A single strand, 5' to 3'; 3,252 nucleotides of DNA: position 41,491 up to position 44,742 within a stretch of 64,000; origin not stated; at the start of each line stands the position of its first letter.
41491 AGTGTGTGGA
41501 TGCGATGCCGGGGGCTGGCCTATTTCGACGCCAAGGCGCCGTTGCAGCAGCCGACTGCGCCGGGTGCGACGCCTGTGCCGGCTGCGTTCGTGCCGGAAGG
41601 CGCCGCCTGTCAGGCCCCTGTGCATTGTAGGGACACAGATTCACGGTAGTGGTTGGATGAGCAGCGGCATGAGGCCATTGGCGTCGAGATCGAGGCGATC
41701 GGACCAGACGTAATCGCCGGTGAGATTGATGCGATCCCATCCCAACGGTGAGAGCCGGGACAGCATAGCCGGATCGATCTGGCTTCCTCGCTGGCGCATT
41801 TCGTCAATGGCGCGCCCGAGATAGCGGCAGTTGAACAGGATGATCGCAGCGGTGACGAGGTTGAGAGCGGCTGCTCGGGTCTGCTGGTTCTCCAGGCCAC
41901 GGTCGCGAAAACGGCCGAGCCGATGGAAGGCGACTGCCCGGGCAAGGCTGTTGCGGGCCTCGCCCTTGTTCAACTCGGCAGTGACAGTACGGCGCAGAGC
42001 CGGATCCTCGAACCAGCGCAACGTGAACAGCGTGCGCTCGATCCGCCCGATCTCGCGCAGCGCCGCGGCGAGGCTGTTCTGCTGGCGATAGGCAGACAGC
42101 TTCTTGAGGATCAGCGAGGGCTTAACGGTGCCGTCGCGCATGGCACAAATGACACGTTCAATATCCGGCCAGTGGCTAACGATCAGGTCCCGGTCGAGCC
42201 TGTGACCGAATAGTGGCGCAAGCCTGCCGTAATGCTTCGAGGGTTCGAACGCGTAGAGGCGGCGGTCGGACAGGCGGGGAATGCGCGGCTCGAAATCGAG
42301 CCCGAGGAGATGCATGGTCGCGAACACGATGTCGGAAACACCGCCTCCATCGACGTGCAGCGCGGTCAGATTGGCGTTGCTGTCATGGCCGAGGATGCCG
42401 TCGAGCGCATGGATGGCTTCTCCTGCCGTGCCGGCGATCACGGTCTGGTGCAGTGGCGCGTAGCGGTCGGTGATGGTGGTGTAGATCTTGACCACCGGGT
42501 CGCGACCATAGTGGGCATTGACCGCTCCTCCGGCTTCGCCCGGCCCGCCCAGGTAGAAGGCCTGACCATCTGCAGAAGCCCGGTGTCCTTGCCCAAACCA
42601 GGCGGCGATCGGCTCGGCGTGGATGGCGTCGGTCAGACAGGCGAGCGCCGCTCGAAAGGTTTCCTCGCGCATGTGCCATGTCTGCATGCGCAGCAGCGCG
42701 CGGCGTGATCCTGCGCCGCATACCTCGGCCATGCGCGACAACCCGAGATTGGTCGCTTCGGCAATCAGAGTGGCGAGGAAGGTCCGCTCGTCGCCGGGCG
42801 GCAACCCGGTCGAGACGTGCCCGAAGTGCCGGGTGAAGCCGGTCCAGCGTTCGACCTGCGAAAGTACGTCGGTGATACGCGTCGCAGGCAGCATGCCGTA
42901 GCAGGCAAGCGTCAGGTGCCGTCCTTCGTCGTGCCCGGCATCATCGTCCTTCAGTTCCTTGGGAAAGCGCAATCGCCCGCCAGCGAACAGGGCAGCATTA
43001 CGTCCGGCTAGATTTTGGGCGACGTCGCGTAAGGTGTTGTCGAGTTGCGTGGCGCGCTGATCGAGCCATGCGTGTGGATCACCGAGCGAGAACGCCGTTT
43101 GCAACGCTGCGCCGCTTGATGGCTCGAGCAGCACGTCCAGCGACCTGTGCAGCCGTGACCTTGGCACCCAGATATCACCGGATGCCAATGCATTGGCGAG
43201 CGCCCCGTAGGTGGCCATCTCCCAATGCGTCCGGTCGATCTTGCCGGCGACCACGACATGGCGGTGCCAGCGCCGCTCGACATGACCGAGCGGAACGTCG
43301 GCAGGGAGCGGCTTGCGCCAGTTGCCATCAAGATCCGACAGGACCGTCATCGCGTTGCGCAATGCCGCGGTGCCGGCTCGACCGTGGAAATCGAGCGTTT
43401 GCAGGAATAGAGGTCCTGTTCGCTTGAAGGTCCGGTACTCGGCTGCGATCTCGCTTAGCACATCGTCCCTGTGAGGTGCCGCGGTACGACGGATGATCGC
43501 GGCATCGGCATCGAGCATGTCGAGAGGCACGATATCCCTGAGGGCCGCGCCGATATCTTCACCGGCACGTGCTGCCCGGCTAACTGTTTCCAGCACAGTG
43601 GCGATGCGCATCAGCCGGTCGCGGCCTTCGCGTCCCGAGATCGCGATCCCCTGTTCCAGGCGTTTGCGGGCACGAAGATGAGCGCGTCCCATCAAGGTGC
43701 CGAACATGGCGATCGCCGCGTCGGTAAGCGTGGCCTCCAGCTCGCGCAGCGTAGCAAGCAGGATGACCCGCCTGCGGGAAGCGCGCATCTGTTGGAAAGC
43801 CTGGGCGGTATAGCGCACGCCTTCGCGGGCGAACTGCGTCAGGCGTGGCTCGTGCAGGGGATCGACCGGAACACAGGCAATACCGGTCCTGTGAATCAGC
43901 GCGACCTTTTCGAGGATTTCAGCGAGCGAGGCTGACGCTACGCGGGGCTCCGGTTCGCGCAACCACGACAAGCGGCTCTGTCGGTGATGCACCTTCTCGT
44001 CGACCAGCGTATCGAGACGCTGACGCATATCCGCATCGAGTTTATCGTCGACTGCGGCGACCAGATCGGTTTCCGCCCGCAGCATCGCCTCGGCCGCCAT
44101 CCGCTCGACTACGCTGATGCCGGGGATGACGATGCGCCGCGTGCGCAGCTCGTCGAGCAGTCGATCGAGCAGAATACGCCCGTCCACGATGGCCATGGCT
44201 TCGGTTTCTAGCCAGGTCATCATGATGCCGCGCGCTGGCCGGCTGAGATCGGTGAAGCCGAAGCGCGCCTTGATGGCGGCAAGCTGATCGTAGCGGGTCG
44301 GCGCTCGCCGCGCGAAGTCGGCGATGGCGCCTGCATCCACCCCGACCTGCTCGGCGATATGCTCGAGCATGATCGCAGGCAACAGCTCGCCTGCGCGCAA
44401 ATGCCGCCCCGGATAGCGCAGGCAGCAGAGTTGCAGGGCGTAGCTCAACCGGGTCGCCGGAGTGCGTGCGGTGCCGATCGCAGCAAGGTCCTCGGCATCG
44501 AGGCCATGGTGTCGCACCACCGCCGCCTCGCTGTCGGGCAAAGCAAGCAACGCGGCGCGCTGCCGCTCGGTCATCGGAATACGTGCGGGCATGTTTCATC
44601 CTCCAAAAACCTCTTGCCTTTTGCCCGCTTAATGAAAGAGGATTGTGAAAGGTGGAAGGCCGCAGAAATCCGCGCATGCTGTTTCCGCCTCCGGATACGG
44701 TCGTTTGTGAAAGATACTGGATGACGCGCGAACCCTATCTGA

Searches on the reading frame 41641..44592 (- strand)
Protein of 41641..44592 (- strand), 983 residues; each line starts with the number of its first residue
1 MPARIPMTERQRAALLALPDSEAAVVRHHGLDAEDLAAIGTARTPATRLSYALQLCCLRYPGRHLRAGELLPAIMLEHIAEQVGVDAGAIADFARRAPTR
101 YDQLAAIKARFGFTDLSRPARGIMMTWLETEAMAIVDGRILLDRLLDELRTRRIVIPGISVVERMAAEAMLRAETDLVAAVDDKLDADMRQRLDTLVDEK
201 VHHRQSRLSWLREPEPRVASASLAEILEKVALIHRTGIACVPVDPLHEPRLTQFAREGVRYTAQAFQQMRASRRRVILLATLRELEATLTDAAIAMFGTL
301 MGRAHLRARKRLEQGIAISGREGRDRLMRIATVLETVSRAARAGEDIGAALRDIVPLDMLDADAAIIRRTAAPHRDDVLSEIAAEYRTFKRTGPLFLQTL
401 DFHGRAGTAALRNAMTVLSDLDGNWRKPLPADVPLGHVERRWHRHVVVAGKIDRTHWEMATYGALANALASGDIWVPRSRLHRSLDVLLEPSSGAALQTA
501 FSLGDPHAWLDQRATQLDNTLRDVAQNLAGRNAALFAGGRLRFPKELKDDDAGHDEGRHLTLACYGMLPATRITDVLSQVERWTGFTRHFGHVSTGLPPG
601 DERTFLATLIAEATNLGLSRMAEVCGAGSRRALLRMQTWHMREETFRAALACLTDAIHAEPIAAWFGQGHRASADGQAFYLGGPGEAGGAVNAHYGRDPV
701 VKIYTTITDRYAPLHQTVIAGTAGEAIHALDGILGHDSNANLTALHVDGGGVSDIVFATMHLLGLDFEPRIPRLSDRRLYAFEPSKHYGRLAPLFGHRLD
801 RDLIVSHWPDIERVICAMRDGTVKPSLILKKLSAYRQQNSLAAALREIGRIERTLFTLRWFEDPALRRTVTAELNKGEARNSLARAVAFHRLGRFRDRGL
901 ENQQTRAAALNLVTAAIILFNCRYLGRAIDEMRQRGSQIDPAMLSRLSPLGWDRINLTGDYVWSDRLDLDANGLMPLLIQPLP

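Call 7: search_protein_families(library=pfam, proteins=[window:41641-44592:-], max_evalue=0.01)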
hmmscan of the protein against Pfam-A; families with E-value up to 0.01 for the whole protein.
window:41641-44592:- (983 aa): 2 families
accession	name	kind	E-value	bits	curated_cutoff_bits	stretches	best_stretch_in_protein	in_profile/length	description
PF01526.23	DDE_Tnp_Tn3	-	4.6e-128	427.7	24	1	575-961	1-389/389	Tn3 transposase DDE domain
PF13700.11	DUF4158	-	2.9e-43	148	27.4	1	7-169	2-165/165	Domain of unknown function (DUF4158)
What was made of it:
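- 41641..44592 (-): Tn3-family transposase gene about 2 kb beyond the truncated end of the backbone; it probably marks the truncating insertion (inferred from position). Call 7: DDE_Tnp_Tn3, 4.6e-128.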
